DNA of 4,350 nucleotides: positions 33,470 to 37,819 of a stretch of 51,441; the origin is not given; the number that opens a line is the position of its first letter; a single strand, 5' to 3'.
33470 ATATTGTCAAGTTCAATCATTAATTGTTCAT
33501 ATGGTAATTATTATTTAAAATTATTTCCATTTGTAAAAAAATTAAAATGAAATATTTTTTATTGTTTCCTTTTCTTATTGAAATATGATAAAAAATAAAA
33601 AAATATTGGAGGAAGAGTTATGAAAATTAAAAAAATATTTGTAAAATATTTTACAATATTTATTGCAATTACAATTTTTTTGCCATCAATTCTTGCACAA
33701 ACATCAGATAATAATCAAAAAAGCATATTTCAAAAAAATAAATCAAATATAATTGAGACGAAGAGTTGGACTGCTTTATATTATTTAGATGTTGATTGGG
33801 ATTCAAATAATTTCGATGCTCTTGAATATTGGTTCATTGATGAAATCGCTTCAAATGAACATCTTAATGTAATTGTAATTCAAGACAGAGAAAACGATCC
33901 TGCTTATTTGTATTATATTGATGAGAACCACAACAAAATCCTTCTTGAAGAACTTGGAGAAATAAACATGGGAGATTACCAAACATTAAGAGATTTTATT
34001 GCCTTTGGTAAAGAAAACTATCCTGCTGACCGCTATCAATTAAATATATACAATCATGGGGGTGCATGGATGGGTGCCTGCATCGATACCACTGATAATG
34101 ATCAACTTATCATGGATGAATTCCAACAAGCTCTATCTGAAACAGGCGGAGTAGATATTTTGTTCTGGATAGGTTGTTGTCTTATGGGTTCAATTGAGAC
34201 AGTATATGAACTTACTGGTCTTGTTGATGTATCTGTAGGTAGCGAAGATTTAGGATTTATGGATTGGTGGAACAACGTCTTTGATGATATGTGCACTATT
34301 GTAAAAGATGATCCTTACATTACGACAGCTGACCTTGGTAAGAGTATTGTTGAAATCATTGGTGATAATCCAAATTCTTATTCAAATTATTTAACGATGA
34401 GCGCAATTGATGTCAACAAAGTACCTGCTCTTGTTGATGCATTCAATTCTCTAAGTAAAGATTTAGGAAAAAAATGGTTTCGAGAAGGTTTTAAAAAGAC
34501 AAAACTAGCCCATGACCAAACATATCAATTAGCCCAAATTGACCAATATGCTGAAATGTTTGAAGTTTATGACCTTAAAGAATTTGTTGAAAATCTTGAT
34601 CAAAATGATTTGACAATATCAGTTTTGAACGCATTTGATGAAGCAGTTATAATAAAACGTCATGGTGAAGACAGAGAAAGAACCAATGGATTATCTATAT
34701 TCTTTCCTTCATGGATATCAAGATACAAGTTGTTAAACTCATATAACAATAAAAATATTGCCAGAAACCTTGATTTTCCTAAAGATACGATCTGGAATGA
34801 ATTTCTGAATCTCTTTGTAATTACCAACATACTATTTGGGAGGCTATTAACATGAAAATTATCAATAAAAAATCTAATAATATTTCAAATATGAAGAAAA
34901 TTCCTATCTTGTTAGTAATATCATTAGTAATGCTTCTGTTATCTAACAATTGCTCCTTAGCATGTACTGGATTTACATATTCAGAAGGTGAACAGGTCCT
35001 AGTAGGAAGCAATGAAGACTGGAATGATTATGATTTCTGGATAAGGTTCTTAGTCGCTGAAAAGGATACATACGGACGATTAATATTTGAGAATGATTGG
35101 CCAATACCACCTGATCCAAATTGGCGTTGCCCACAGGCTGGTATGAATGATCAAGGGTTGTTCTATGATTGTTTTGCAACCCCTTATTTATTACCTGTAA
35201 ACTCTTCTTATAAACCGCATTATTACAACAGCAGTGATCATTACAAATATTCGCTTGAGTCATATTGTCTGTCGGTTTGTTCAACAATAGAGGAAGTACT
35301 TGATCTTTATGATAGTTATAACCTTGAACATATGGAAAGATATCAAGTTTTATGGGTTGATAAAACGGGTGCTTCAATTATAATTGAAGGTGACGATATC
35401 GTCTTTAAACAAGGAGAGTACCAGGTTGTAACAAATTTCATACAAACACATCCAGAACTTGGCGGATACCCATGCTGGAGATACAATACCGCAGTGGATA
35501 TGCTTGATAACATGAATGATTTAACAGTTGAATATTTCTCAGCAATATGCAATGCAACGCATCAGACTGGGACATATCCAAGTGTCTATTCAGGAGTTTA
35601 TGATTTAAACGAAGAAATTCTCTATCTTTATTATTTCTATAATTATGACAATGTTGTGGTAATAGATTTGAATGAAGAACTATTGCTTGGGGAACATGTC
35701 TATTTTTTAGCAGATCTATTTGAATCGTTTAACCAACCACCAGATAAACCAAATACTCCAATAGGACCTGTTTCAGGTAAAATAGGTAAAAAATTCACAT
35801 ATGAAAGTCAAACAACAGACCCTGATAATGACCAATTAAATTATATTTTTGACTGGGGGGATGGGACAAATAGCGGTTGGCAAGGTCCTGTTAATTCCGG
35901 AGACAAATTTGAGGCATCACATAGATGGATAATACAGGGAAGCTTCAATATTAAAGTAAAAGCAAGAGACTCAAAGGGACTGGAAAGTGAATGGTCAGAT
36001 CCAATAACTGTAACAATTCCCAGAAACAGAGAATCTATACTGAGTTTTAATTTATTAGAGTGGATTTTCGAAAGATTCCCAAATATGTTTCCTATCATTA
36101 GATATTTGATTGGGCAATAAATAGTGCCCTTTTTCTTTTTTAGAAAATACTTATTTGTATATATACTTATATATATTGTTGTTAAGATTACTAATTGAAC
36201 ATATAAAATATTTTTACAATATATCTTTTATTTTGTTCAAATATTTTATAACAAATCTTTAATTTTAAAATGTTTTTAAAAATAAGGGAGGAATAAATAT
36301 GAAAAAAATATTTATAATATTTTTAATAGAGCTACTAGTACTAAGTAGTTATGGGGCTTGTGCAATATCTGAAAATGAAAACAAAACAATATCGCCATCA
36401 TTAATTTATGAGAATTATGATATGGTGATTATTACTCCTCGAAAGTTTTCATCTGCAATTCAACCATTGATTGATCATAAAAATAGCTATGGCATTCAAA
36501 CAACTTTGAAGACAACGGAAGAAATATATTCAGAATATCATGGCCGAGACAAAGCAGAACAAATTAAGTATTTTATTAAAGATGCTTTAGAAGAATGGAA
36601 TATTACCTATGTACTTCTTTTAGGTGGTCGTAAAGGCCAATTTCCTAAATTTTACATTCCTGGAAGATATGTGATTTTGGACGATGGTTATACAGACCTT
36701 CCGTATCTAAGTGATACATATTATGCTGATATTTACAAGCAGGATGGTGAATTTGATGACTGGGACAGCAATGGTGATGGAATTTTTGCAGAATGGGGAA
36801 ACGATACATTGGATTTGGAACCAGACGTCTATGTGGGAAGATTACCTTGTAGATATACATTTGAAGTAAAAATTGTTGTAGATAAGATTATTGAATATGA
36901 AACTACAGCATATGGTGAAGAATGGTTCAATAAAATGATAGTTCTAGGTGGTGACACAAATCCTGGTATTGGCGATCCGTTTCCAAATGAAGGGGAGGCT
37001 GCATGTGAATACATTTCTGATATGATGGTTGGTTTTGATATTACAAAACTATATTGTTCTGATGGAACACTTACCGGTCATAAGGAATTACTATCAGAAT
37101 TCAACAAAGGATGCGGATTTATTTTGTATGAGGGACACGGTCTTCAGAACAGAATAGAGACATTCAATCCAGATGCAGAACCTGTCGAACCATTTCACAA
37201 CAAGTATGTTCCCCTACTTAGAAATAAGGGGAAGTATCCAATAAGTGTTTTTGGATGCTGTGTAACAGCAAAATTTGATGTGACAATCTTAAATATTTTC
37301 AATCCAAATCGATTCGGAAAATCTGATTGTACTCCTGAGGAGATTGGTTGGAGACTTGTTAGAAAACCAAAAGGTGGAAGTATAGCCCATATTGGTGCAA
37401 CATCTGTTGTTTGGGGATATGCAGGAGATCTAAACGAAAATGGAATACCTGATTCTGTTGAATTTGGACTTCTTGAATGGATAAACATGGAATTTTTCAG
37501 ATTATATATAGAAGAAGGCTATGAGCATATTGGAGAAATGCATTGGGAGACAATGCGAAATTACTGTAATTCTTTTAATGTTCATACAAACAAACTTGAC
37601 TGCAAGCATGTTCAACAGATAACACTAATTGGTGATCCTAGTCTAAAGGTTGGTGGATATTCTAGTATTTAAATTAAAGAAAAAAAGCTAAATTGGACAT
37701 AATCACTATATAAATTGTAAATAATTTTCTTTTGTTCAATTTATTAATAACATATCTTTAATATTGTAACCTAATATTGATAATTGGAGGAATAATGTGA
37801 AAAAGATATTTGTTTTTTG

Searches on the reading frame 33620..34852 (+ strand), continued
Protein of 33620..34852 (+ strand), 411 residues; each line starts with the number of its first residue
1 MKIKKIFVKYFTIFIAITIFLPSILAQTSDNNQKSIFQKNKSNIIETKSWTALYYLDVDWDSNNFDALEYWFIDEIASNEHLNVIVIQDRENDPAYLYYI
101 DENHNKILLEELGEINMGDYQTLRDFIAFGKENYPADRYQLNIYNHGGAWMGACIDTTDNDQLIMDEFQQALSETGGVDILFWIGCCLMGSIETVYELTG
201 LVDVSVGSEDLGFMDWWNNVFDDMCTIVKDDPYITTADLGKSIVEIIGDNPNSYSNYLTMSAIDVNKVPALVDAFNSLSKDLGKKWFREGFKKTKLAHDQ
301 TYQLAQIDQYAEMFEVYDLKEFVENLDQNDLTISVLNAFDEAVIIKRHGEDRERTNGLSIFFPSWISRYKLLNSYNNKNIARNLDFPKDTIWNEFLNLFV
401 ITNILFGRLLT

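Call 43: predict_structure(alignment_id=A1)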
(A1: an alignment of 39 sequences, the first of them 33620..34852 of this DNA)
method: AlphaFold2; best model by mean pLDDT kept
length: 411 residues; sequences in the alignment: 39
mean_pLDDT: 89.4   pTM: 0.84
mean pLDDT of the five models: 89.4, 89.1, 87.7, 87.0, 86.1
residues with pLDDT >= 90: 285; 70-90: 89; 50-70: 22; < 50: 15
segments of 3 or more residues with pLDDT < 50: 29-43
pLDDT, mean of each block of 10 residues (from residue 1): 72 83 56 42 74 92 82 95 97 93 97 92 98 98 89 83 91 98 89 96 96 89 96 98 96 92 98 98 95 96 82 88 98 99 97 95 88 76 85 95 90 67
secondary structure, 60 per line:
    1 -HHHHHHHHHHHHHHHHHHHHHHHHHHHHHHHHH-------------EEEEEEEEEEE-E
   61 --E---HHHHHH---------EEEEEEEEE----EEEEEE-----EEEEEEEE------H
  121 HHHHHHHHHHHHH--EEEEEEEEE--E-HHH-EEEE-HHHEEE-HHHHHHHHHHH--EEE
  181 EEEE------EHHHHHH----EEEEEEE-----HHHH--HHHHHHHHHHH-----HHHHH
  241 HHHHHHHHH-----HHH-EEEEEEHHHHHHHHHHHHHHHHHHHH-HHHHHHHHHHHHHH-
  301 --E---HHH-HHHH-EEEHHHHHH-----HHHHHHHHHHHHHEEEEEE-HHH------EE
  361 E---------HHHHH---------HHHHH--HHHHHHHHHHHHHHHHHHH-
elements in order: H2-34 E48-58 H67-72 E82-90 E95-100 E106-113 H120-133 E136-144 E153-156 E161-163 H165-175 E178-184 H192-197 E202-208 H214-217 H220-230 H236-249 E259-264 H265-284 H286-299 H311-314 E316-318 H319-324 H330-342 E343-348 E359-361 H371-375 H385-389 H392-410

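Call 45: fold_search(model_id=the predicted structure, library=pdb)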
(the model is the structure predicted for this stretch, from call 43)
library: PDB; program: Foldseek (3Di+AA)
matches with E <= 10: 875; with E <= 0.001: 15
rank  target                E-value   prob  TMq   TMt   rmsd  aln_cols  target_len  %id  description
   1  9cip_B                2.8e-20  1.00  0.66  0.60   3.5       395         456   24  MicroED structure of the C11 cysteine protease clostripain (released 2024-08-14)
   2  9cip_A                5.0e-20  1.00  0.73  0.66   3.8       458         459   23  MicroED structure of the C11 cysteine protease clostripain (released 2024-08-14)
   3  6n9j_A                1.2e-17  1.00  0.59  0.68   5.7       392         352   15  X-ray structure of a secreted C11 cysteine protease from Bacteroides thetaiotaomicron in complex with an irreversible  (released 2019-12-11)
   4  6n9j_B                2.6e-17  1.00  0.58  0.66   6.5       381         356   15  X-ray structure of a secreted C11 cysteine protease from Bacteroides thetaiotaomicron in complex with an irreversible  (released 2019-12-11)
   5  6mzo                  3.7e-17  1.00  0.59  0.69   5.4       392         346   18  X-ray Structure of an Inactive Zymogen C11 Protease from Parabacteroides distasonis (released 2019-04-17)
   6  6nag_B                1.1e-15  1.00  0.61  0.71   4.5       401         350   14  X-ray structure of a secreted C11 cysteine protease from Bacteroides thetaiotaomicron "iotapain (released 2019-12-11)
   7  6nag_A                3.2e-15  1.00  0.58  0.67   4.8       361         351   15  X-ray structure of a secreted C11 cysteine protease from Bacteroides thetaiotaomicron "iotapain (released 2019-12-11)
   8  3uws_B                4.2e-09  1.00  0.41  0.69   4.2       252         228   17  Crystal structure of a clostripain (PARMER_00083) from Parabacteroides merdae ATCC 43184 at 1.70 A resolution (released 2012-06-13)
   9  5dyn_B                1.7e-07  1.00  0.37  0.59   5.9       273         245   13  B. fragilis cysteine protease (released 2016-03-30)
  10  5l20_B                5.8e-07  1.00  0.35  0.61   6.2       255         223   16  Crystal Structure of a Clostripain (BT_0727) from Bacteroides thetaiotaomicron ATCC 29148 in Complex with Peptide Inhi (released 2017-08-02)
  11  3uws_A                2.6e-05  1.00  0.24  0.74   2.3       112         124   29  Crystal structure of a clostripain (PARMER_00083) from Parabacteroides merdae ATCC 43184 at 1.70 A resolution (released 2012-06-13)
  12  4yec_A                3.3e-05  1.00  0.24  0.73   2.3       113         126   29  Crystal structure of a clostripain (PARMER_00083) from Parabacteroides merdae ATCC 43184 in complex with peptide inhib (released 2016-03-16)
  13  3uws_C                5.2e-05  1.00  0.23  0.74   2.3       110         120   30  Crystal structure of a clostripain (PARMER_00083) from Parabacteroides merdae ATCC 43184 at 1.70 A resolution (released 2012-06-13)
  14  8tl0_I                2.1e-04  1.00  0.33  0.28   5.8       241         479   10  Structure of activated SAVED-CHAT filament (released 2024-03-06)
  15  8tl0_A                6.5e-04  1.00  0.31  0.27   6.2       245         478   11  Structure of activated SAVED-CHAT filament (released 2024-03-06)
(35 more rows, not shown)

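Call 69: list_cluster_members(proteins=[P0007, P0019, P0027, P0055, P0073])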
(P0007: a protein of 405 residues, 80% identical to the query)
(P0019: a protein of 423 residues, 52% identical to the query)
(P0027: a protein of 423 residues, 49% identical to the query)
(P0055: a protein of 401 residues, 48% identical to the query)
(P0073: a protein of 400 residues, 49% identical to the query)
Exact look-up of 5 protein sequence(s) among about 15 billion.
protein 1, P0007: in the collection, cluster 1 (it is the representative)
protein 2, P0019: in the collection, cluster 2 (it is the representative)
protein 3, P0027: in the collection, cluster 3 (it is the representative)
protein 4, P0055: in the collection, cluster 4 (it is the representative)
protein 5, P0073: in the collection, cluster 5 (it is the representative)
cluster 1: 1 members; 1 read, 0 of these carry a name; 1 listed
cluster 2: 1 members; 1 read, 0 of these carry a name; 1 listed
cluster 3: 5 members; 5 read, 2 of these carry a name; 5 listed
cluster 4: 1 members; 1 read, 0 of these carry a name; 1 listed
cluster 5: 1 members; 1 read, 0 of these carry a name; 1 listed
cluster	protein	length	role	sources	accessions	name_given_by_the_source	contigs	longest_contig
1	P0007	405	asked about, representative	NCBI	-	-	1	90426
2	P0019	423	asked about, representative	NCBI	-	-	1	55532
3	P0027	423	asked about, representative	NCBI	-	-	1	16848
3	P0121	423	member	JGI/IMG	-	hypothetical protein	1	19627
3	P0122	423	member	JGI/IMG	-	hypothetical protein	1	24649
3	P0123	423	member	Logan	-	-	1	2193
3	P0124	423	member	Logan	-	-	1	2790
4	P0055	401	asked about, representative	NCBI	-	-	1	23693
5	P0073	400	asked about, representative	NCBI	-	-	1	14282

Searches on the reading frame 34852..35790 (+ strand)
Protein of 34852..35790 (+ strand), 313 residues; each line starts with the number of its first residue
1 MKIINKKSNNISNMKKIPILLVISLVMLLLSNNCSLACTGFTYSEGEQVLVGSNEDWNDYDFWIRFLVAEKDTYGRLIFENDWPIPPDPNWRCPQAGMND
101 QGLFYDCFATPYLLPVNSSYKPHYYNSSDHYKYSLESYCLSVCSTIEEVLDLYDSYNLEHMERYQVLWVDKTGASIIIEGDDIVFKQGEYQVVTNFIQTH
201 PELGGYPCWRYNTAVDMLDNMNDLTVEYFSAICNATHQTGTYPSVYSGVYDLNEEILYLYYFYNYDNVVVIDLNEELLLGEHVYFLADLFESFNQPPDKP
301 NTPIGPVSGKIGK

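Call 35: search_solved_structures(query=window:34852-35790:+, max_evalue=1, show_alignments=1)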
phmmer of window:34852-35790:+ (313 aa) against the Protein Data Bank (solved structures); distinct sequences matched with E-value up to 1: 1.
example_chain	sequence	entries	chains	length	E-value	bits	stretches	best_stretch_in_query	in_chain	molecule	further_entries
7sve_A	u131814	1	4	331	0.017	17.8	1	114-182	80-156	Choloylglycine hydrolase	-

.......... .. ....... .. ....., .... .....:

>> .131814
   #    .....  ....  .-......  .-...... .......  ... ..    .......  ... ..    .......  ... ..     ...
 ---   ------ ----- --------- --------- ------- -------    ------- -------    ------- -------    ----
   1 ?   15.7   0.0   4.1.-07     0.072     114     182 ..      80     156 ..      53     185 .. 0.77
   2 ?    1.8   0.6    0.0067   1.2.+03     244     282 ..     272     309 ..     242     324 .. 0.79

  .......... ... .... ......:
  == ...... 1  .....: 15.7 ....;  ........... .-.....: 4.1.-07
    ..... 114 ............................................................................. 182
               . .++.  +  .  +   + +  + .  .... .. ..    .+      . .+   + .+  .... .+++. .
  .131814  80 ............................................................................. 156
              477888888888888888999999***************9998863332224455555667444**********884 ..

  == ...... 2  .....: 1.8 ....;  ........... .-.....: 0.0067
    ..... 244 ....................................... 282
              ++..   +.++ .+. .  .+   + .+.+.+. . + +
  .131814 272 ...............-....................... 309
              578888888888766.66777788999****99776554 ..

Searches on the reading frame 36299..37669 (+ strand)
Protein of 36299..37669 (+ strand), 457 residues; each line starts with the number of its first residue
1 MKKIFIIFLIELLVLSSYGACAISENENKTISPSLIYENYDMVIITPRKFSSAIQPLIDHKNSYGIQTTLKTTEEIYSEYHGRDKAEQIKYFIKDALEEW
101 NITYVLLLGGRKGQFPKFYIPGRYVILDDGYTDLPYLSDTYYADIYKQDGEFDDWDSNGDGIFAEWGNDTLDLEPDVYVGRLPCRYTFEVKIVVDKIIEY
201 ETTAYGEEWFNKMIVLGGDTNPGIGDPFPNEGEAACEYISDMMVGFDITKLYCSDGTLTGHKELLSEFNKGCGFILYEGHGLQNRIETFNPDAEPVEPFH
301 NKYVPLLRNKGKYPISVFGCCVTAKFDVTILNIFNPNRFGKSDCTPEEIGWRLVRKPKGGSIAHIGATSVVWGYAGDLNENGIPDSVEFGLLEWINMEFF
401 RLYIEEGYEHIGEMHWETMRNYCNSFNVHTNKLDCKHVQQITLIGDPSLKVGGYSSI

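Call 6: search_protein_families(library=pfam, proteins=[window:36299-37669:+], max_evalue=0.01)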
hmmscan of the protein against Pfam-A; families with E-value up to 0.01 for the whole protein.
window:36299-37669:+ (457 aa): 1 family
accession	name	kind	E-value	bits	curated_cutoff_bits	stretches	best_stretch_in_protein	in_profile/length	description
PF01364.23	Peptidase_C25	-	5.2e-58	197.5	23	1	42-451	1-374/374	Peptidase family C25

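Call 7: search_protein_families(library=ncbifam, proteins=[window:36299-37669:+], max_evalue=0.01)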
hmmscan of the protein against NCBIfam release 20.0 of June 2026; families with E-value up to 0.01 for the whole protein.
window:36299-37669:+ (457 aa): 2 families
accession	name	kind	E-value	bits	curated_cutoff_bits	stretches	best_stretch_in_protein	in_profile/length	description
NF033707.1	T9SS_sortase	equivalog_domain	3.6e-22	77.9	420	1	37-450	364-731/1095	type IX secretion system sortase PorU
NF052324.1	PorU_rel_Nterm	equivalog_domain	2.6e-18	65.6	450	1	169-451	520-765/879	putative type IX secretion system sortase PorU2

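Call 62: search_solved_structures(query=window:36299-37669:+, max_evalue=0.001, show_alignments=2)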
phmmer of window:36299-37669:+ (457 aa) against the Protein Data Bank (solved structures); distinct sequences matched with E-value up to 0.001: 4.
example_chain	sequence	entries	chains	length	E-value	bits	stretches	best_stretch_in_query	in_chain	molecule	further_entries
4ief_B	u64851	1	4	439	1.8e-14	56.9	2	37-122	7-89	Gingipain R2 Mature Domain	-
1cvr_A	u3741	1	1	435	8.8e-14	54.7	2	175-288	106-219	GINGIPAIN R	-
4tkx_L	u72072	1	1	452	4.2e-05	26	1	172-328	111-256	Lys-gingipain W83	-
4rbm_A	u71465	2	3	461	4.3e-05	26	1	172-328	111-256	Lys-gingipain W83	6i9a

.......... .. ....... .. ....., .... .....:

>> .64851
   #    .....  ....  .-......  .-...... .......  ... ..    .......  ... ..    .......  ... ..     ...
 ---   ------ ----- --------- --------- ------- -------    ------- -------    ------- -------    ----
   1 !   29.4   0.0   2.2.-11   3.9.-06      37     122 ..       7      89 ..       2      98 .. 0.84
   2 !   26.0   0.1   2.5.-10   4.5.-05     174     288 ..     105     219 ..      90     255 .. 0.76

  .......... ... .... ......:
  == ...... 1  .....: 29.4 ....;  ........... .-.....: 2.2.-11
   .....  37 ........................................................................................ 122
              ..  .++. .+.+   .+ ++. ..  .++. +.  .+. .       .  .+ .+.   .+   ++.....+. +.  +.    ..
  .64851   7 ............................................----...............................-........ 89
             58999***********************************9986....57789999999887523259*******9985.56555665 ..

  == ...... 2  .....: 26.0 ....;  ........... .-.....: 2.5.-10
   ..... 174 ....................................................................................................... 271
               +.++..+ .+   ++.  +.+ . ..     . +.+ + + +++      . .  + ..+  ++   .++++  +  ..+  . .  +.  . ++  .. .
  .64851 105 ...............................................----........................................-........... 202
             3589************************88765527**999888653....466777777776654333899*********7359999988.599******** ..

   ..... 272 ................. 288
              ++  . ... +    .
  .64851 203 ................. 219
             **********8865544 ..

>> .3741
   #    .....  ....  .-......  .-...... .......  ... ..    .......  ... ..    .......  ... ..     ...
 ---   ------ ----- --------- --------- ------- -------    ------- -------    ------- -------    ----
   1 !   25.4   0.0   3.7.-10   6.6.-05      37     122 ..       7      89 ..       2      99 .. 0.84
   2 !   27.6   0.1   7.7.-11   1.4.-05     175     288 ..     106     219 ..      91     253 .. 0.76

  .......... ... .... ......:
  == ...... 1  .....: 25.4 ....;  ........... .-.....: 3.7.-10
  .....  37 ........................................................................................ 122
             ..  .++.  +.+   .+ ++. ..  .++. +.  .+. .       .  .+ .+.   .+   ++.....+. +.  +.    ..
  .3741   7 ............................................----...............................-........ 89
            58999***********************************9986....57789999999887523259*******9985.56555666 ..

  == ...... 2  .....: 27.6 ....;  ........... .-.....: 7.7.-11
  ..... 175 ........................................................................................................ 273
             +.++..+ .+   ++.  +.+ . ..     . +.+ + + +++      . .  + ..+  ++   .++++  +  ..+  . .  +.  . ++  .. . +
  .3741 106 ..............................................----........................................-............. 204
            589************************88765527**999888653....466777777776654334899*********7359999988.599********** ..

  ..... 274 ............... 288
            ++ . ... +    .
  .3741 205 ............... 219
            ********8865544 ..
